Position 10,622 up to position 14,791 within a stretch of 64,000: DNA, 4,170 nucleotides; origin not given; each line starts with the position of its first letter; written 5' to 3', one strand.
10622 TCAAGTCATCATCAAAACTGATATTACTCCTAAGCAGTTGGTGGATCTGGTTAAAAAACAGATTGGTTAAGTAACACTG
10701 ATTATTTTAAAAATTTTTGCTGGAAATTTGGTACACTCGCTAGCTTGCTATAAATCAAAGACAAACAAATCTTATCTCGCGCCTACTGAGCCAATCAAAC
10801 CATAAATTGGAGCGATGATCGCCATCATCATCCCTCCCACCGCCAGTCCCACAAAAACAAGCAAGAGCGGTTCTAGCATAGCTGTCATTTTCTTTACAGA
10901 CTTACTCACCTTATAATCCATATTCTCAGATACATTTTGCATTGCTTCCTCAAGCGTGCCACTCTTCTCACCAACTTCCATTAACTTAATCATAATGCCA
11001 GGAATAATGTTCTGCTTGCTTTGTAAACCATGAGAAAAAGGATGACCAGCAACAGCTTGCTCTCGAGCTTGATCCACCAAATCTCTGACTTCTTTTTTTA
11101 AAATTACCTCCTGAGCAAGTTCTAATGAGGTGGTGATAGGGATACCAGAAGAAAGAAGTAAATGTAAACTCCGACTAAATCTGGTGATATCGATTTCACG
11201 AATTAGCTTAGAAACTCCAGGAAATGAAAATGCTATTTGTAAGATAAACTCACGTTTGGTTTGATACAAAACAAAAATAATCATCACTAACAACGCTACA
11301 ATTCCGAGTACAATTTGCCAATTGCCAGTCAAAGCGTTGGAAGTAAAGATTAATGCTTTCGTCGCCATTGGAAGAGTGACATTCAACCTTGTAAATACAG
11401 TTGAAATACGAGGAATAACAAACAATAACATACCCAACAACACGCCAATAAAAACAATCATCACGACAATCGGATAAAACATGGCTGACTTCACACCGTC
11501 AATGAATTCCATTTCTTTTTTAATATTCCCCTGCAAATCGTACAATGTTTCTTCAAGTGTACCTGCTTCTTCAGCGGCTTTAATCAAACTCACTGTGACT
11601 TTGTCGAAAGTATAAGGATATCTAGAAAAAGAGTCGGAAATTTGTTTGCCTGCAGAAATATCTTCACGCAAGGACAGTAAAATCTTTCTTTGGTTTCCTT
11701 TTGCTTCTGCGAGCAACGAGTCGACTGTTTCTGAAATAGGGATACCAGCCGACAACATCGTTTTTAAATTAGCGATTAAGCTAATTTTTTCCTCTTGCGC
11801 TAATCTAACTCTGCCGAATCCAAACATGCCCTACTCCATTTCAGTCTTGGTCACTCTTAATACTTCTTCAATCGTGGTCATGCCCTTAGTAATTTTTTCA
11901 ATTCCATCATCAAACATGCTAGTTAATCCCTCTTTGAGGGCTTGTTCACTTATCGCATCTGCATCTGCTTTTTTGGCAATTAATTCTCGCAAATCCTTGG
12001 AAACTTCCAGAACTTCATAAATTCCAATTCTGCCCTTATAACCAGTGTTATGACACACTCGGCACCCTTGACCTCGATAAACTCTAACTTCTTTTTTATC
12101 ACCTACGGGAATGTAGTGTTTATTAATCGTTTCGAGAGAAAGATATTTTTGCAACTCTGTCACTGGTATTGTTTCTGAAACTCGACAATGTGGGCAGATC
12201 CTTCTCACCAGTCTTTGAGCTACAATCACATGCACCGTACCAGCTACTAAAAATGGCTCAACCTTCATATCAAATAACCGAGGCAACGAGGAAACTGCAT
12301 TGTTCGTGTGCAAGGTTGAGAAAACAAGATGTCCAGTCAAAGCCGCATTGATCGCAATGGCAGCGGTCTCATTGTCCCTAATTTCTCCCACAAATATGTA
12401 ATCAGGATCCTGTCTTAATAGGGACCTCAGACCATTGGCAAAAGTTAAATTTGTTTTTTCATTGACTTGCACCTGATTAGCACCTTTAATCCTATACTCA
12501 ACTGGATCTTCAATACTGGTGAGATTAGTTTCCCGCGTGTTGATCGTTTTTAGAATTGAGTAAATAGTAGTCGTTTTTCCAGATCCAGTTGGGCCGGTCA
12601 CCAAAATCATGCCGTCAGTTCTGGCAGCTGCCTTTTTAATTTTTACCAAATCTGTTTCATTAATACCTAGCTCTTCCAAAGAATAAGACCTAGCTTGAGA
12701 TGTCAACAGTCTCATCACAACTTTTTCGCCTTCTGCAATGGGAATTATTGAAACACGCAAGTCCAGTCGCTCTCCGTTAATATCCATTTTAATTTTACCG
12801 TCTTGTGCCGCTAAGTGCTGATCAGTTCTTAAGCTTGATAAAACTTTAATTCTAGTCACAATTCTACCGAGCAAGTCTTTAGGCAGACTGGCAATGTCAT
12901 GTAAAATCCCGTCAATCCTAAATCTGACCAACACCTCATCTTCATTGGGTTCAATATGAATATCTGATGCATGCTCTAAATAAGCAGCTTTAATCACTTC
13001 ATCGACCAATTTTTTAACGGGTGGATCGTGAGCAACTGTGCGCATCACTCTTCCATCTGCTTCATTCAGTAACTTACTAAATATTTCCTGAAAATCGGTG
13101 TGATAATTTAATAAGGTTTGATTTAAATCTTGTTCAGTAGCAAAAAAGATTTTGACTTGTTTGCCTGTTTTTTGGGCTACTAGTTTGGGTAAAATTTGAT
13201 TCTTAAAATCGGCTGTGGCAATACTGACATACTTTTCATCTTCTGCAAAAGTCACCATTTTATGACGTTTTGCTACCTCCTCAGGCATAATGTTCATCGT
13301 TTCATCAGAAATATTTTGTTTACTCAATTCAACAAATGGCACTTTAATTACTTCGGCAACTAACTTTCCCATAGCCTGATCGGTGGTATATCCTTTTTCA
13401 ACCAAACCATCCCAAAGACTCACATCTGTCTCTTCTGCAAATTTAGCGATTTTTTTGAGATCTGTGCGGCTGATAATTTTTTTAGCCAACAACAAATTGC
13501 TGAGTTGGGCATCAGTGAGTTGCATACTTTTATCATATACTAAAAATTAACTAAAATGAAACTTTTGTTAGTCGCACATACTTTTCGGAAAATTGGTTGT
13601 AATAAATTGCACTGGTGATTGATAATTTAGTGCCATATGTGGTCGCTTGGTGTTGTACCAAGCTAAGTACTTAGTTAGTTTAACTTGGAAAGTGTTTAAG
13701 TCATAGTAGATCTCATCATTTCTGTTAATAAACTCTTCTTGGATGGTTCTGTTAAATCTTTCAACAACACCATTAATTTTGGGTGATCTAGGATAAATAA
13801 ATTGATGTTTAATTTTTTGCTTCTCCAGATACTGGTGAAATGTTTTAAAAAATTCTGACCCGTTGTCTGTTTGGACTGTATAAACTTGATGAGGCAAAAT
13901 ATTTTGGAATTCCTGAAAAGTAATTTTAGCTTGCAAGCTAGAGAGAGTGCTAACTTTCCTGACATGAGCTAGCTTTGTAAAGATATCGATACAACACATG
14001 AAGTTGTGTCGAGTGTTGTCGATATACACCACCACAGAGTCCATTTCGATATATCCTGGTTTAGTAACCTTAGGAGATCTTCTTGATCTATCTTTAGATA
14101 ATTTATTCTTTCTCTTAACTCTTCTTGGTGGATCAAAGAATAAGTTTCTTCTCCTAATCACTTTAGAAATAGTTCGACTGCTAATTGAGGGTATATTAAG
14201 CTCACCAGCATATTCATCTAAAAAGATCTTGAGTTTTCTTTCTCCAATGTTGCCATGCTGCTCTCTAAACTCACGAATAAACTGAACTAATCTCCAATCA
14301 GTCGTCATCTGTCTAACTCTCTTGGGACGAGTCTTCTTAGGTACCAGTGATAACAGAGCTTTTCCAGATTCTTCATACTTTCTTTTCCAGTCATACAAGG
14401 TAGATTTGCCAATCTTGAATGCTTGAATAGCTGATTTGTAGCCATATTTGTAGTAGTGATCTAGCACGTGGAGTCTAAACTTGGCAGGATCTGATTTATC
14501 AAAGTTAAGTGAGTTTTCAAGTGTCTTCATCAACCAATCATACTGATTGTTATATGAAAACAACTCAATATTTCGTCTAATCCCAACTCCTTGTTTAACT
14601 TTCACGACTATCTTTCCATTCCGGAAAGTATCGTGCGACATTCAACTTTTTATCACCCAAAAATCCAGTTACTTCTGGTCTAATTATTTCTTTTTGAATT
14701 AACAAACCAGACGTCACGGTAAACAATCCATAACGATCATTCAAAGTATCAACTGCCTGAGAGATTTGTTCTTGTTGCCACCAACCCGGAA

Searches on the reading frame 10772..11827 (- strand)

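Call 28: search_protein_families(library=pfam, proteins=[window:10772-11827:-], max_evalue=0.00001)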
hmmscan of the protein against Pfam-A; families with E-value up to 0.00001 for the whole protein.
window:10772-11827:- (351 aa): 1 family
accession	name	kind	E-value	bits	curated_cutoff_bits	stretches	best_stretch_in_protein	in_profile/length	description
PF00482.28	T2SSF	-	5e-45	152.9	25.2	2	217-340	1-125/125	Type II secretion system (T2SS), protein F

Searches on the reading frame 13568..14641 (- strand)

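Call 28: search_protein_families(library=pfam, proteins=[window:13568-14641:-], max_evalue=0.00001)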
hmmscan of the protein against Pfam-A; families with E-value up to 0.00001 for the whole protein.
window:13568-14641:- (357 aa): 4 families
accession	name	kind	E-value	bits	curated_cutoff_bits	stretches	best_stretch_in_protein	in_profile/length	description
PF13683.12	rve_3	-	1.9e-19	69.6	26.5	1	276-343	2-67/67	Integrase core domain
PF00665.32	rve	-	3e-07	31.1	32.6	1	196-287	6-102/102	Integrase core domain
PF13518.12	HTH_28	-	8.9e-07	29.3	25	1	56-107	2-52/52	Helix-turn-helix domain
PF13333.12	rve_2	-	2.8e-06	27.8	22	1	296-347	3-52/56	Integrase core domain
